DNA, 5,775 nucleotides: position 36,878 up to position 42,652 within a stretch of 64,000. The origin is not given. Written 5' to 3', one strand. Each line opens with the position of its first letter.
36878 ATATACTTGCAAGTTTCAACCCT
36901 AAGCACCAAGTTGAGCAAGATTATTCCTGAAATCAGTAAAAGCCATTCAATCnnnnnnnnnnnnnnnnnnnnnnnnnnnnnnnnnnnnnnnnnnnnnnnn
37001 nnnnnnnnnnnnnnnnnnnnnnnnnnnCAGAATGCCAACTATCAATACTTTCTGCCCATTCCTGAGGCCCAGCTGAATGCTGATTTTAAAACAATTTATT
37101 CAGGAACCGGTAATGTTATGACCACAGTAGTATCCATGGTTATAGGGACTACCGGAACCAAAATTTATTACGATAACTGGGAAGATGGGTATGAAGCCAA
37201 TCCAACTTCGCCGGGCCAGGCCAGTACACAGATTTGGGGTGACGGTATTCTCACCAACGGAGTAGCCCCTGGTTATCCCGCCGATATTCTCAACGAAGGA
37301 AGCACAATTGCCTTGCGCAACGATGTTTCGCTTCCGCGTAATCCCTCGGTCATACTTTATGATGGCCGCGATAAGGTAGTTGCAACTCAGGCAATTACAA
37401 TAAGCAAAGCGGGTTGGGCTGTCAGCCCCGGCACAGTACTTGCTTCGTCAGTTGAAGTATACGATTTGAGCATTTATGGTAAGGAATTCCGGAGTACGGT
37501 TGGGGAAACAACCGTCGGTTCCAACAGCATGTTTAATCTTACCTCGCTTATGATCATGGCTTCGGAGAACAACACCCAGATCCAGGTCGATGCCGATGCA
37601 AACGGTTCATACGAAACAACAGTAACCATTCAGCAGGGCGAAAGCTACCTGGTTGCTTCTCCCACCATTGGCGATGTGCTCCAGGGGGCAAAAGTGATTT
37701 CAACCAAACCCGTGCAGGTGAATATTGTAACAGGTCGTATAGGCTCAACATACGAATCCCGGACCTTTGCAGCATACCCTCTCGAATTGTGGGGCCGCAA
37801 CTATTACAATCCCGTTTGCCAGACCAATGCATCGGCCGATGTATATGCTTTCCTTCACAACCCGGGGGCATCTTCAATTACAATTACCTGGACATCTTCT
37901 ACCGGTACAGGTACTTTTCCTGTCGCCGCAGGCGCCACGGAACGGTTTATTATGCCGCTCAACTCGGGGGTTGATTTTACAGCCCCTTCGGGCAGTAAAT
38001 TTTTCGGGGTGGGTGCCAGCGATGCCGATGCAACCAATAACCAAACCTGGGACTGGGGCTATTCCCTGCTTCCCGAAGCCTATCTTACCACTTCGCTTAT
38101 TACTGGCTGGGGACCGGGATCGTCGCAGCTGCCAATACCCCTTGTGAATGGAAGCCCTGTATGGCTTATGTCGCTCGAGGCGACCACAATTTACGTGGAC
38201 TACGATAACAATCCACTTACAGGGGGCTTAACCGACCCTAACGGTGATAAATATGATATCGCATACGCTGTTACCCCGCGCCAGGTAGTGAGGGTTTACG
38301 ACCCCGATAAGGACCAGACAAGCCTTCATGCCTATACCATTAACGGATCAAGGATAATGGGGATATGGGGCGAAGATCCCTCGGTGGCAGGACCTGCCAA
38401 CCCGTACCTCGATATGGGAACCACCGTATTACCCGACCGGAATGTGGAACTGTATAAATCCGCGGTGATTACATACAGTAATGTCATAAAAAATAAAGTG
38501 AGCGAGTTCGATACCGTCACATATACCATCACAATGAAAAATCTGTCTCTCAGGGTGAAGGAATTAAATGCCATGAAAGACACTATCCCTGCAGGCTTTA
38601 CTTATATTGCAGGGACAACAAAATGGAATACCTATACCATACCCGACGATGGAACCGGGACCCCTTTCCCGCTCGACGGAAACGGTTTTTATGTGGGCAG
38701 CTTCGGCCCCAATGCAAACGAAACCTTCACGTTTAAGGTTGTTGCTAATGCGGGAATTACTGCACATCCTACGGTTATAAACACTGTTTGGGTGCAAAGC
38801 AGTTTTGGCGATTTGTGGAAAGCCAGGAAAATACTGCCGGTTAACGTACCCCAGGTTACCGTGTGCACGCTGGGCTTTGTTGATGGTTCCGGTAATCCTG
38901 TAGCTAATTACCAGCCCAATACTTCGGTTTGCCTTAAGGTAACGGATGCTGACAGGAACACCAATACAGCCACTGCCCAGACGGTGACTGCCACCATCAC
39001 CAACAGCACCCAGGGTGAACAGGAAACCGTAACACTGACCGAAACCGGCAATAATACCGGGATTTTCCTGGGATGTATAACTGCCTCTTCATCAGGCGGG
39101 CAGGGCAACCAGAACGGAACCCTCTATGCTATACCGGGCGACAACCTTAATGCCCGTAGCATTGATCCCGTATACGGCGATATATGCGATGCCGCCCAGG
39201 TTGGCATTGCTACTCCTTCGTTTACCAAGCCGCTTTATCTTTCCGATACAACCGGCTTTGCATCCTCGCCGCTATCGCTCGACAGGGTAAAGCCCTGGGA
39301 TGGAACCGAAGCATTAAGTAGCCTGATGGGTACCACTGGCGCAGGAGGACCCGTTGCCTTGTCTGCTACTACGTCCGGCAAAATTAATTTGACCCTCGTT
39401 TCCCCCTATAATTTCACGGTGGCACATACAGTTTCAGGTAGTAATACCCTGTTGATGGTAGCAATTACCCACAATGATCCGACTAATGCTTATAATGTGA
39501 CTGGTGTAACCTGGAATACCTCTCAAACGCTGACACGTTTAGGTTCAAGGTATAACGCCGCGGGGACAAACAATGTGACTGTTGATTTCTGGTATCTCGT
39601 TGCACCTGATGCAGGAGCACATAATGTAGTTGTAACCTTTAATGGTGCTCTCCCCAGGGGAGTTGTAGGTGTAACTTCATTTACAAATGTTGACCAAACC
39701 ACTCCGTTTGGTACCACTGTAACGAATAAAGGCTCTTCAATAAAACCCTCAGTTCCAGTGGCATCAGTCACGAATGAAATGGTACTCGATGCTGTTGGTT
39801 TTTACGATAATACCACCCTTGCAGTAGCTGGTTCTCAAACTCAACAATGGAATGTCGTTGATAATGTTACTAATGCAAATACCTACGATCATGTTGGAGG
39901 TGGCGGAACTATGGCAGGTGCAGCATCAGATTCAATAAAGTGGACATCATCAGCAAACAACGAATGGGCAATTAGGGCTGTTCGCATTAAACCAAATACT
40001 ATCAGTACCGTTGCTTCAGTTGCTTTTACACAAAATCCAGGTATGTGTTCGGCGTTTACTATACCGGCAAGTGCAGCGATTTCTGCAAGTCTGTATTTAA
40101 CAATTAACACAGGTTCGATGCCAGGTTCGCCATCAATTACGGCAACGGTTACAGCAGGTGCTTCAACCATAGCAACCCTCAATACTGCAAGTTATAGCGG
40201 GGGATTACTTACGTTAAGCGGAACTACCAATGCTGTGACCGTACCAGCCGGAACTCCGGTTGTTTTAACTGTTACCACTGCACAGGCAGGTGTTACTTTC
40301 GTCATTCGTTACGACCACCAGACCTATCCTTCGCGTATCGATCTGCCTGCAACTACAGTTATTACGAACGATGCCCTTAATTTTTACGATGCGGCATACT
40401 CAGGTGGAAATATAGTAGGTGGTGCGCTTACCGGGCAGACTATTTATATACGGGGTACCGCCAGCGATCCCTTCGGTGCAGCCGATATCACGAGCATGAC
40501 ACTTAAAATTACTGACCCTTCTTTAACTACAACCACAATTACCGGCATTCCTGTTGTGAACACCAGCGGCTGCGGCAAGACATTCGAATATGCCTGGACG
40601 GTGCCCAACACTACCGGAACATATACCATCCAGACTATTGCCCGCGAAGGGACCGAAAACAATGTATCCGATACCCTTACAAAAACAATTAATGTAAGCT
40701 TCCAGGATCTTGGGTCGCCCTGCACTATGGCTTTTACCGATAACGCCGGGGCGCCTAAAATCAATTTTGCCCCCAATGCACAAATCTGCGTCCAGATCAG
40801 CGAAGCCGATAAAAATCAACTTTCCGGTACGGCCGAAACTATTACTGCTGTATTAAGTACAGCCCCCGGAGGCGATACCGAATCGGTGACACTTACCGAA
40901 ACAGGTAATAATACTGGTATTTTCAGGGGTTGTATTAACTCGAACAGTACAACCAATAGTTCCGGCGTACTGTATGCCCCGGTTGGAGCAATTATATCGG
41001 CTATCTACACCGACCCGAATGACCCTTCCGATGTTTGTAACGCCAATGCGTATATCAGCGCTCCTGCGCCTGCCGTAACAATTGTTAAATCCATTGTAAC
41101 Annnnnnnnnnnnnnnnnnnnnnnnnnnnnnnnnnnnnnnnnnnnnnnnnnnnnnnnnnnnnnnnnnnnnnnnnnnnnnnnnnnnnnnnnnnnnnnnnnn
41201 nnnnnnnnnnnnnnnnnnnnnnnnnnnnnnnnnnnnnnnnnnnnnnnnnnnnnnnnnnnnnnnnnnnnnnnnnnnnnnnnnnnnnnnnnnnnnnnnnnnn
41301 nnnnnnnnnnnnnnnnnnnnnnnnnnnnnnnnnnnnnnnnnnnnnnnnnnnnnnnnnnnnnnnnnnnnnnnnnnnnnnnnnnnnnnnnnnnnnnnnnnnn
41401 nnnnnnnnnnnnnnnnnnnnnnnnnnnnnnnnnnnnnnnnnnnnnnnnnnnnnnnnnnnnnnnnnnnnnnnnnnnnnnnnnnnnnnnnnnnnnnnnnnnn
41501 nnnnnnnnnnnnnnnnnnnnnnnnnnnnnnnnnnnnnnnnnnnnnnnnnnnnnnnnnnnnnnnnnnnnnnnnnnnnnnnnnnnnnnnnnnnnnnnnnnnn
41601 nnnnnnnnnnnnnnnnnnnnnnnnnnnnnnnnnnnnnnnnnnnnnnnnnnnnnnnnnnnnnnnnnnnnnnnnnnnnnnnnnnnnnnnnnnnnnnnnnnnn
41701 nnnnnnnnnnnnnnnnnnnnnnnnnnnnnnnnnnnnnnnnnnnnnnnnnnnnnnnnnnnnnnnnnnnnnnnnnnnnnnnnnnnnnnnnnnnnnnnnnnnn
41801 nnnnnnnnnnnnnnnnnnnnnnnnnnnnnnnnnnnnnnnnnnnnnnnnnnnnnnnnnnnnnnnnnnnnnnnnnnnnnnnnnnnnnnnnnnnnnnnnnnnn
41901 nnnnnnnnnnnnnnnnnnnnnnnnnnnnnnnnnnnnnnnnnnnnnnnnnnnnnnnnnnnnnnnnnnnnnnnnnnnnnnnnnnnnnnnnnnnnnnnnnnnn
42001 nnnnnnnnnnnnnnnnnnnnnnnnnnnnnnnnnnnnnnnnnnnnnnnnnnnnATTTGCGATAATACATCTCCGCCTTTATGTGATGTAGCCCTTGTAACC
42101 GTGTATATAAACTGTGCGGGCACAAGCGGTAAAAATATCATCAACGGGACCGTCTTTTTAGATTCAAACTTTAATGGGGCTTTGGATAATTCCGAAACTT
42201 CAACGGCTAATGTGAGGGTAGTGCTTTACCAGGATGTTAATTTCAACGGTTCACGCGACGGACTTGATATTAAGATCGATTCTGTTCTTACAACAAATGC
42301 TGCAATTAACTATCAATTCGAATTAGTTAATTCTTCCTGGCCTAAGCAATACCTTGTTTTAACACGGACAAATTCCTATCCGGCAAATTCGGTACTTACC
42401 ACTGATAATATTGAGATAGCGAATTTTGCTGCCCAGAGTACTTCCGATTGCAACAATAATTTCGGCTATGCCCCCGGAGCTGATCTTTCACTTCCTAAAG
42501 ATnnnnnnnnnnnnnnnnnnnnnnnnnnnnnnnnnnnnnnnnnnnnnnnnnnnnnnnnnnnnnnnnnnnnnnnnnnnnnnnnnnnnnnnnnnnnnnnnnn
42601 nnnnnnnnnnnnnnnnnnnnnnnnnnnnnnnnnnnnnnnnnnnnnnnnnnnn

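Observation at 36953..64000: A single unterminated >27 kb ORF (>=9,016 codons) that the supplied ORF track misses entirely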

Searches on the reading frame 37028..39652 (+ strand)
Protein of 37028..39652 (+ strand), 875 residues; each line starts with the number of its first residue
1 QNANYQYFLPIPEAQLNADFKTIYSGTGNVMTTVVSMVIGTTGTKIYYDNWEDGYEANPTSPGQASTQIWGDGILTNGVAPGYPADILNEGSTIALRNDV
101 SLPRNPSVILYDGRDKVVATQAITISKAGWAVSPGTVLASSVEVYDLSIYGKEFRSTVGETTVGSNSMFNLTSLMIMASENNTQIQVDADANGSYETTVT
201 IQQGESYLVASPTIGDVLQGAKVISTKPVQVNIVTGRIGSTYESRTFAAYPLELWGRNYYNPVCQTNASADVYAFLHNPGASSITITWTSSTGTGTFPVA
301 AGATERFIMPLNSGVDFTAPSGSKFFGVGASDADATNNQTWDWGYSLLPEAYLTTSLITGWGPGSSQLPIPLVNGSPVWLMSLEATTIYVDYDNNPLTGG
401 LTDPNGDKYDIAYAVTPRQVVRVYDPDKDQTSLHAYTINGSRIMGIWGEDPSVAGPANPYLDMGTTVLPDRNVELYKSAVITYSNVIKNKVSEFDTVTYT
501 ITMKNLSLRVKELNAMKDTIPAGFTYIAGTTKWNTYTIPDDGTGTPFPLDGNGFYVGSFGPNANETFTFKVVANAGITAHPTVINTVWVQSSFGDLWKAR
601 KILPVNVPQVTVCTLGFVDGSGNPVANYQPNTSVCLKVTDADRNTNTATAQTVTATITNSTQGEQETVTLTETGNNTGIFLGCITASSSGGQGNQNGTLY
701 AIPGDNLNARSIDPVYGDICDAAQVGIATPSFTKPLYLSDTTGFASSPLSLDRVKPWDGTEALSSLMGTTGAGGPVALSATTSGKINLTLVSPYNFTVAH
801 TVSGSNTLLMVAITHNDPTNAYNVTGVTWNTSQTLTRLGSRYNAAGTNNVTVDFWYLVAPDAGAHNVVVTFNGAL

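Call 50: search_solved_structures(query=A1, max_evalue=1)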
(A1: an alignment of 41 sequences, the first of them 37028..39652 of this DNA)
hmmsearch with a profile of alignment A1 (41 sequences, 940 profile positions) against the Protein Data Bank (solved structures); distinct sequences matched with E-value up to 1: 1.
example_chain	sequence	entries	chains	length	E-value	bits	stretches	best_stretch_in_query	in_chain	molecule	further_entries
9ifr_A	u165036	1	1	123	0.013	17.1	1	549-668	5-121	OmpA-like domain-containing protein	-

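Call 62: predict_structure(alignment_id=A1)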
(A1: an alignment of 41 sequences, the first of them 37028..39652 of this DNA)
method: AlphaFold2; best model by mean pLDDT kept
length: 875 residues; sequences in the alignment: 41
mean_pLDDT: 84.7   pTM: 0.69
mean pLDDT of the five models: 84.7, 84.6, 84.0, 83.0, 82.8
residues with pLDDT >= 90: 528; 70-90: 217; 50-70: 58; < 50: 72
segments of 3 or more residues with pLDDT < 50: 732-795, 843-845
pLDDT, mean of each block of 10 residues (from residue 1): 80 94 94 95 93 91 94 95 94 94 92 94 93 88 92 96 82 96 97 94 93 72 97 90 89 95 91 95 98 97 95 97 95 66 91 91 67 83 96 92 90 97 93 92 93 69 86 87 78 94 85 92 96 96 91 91 92 92 93 86 80 89 94 95 82 95 93 92 93 85 94 82 88 44 40 34 27 29 36 49 64 77 80 84 57 85 78 65
secondary structure, 60 per line:
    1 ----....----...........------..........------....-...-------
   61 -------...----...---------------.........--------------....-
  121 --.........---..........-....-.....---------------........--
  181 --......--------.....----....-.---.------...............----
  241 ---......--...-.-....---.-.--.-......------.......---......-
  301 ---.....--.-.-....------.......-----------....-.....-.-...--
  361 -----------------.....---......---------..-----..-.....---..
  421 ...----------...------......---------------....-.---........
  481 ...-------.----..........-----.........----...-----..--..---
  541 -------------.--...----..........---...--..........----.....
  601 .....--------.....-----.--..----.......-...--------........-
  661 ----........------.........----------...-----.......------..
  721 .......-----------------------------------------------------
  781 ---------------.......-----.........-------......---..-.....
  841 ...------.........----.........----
elements in order (helices of 4 or more, strands of 3 or more residues): E5-8 H13-23 E30-39 E46-49 E68-70 E93-101 E116-119 E123-131 E135-144 E151-155 E171-178 E183-188 E197-201 E206-209 E222-236 E244-249 E258-261 E272-277 E284-290 E294-299 E304-308 E315-318 E325-331 E343-346 E356-358 E378-382 E386-391 E411-415 E419-423 E434-436 E443-448 E464-467 E473-483 E496-505 E511-519 E524-526 E557-559 E564-573 E582-591 E596-605 E614-618 E633-639 E652-659 E665-672 E679-687 E698-700 E706-712 E719-727 E796-802 E808-816 E824-829 E836-843 E850-858 E863-871

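Call 64: fold_search(model_id=the predicted structure, library=pdb)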
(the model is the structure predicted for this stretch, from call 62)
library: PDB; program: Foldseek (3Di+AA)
matches with E <= 10: 1552; with E <= 0.001: 82
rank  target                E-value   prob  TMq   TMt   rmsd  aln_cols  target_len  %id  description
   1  4e0s_A                2.1e-08  0.97  0.11  0.07  40.0      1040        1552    8  Crystal Structure of C5b-6 (released 2012-04-18)
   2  8c8m_A                5.7e-08  0.99  0.12  0.07  44.2      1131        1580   10  In vitro structure of the Nitrosopumilus maritimus S-layer - Composite map between two and six-fold symmetrised (released 2024-04-10)
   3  8b0g_A                1.5e-07  0.96  0.12  0.09  38.8      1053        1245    8  2C9, C5b9-CD59 structure (released 2023-02-22)
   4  8c8k_A                2.0e-07  1.00  0.12  0.39  14.3       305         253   14  In vitro structure of the Nitrosopumilus maritimus S-layer - Six-fold symmetry (C6) (released 2024-04-10)
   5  5i5k_A                5.1e-07  0.91  0.13  0.08  39.3      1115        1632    8  Structure of complement C5 in complex with eculizumab (released 2016-03-16)
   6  6tav_B                6.5e-07  0.85  0.11  0.08  41.1      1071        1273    8  Crystal structure of endopeptidase-induced alpha2-macroglobulin (released 2021-05-12)
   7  6tav_C                6.9e-07  0.84  0.11  0.08  41.8      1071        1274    7  Crystal structure of endopeptidase-induced alpha2-macroglobulin (released 2021-05-12)
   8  8b0f_A                7.2e-07  0.95  0.12  0.09  37.7      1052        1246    8  CryoEM structure of C5b8-CD59 (released 2023-02-22)
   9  9ijj_h                8.0e-07  0.63  0.08  0.05  45.1      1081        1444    9  In situ structure of the central apparatus in mouse sperm axoneme. (released 2025-06-04)
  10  5i5k_B                8.8e-07  0.90  0.13  0.08  38.8      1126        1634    8  Structure of complement C5 in complex with eculizumab (released 2016-03-16)
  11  1nug_B                9.7e-07  1.00  0.12  0.15  29.9       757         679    9  Role of Calcium Ions in the Activation and Activity of the Transglutaminase 3 Enzyme (2 calciums, 1 Mg, inactive form) (released 2003-04-22)
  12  1l9m_B                1.4e-06  0.99  0.12  0.15  31.3       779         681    8  Three-dimensional structure of the human transglutaminase 3 enzyme: binding of calcium ions change structure for activ (released 2002-05-29)
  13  8c8r_A                1.7e-06  0.89  0.12  0.08  29.9      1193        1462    7  In situ structure of the Nitrosopumilus maritimus S-layer - Composite map between C2 and C6 (released 2024-04-17)
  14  8oq3_A                1.9e-06  0.90  0.13  0.09  36.2      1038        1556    8  Structure of methylamine treated human complement C3 (released 2024-02-21)
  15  8c8o_A                2.6e-06  0.91  0.12  0.11  27.0      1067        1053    8  In situ structure of the Nitrosopumilus maritimus S-layer - Six-fold symmetry (C6) (released 2024-04-17)
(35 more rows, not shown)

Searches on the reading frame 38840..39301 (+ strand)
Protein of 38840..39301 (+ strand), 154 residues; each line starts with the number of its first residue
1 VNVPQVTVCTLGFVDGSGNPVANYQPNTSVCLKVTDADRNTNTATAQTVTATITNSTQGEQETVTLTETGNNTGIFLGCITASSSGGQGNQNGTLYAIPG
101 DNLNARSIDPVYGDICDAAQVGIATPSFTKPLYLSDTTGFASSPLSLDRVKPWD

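Call 47: search_protein_families(library=pfam, proteins=[window:38840-39301:+], max_evalue=1)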
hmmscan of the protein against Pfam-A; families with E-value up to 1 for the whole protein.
window:38840-39301:+ (154 aa): 3 families
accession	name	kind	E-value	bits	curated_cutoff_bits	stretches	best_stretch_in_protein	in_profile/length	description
PF05267.17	DUF725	-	0.034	14.6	22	1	16-85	12-81/121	Protein of unknown function (DUF725)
PF01835.25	MG2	-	0.1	13.4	32.8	1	24-80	11-65/96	MG2 domain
PF09134.16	Invasin_D3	-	0.5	11.4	33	0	21-83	15-74/98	Invasin, domain 3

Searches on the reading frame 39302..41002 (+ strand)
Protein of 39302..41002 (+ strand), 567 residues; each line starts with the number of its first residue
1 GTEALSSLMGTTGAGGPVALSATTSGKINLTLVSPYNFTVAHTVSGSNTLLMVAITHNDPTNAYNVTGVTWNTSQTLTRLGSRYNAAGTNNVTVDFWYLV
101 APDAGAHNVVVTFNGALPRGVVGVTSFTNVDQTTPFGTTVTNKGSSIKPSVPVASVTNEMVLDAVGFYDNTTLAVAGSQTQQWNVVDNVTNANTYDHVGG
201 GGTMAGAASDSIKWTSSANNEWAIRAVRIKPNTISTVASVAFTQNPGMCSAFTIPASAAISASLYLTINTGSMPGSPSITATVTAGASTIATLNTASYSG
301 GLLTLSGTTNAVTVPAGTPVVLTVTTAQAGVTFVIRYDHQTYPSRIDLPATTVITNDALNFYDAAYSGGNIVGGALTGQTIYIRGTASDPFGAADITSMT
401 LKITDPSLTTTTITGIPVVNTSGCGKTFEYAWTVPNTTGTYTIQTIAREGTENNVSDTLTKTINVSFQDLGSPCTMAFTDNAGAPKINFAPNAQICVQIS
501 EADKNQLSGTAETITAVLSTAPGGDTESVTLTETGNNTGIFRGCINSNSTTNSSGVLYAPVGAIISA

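Call 27: search_protein_families(library=pfam, proteins=[window:39302-41002:+], max_evalue=1)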
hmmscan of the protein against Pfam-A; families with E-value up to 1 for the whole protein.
window:39302-41002:+ (567 aa): 0 families

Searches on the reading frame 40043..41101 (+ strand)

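Call 47: search_protein_families(library=pfam, proteins=[window:40043-41101:+], max_evalue=1)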
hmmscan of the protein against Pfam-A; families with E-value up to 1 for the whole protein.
window:40043-41101:+ (353 aa): 1 family
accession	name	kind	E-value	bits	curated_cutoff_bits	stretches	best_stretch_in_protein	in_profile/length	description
PF16407.11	PKD_2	-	0.12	13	39.2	1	165-220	32-89/157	PKD-like family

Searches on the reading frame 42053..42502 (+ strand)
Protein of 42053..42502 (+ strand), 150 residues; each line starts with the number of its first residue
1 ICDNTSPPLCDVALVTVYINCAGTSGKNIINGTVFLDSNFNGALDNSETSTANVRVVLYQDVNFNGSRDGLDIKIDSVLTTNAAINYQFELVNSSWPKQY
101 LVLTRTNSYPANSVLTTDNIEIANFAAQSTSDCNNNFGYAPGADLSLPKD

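Call 47: search_protein_families(library=pfam, proteins=[window:42053-42502:+], max_evalue=1)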
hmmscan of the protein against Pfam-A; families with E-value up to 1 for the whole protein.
window:42053-42502:+ (150 aa): 3 families
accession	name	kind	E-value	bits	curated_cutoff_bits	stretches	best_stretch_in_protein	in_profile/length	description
PF17210.9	SdrD_B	-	0.0034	18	29.7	1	33-118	6-75/112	SdrD B-like domain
PF00404.24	Dockerin_1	-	0.043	14.4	22.9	0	59-74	35-50/57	Dockerin type I domain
PF18673.7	IrmA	-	0.044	14.1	25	1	75-137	6-71/109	interleukin receptor mimic protein A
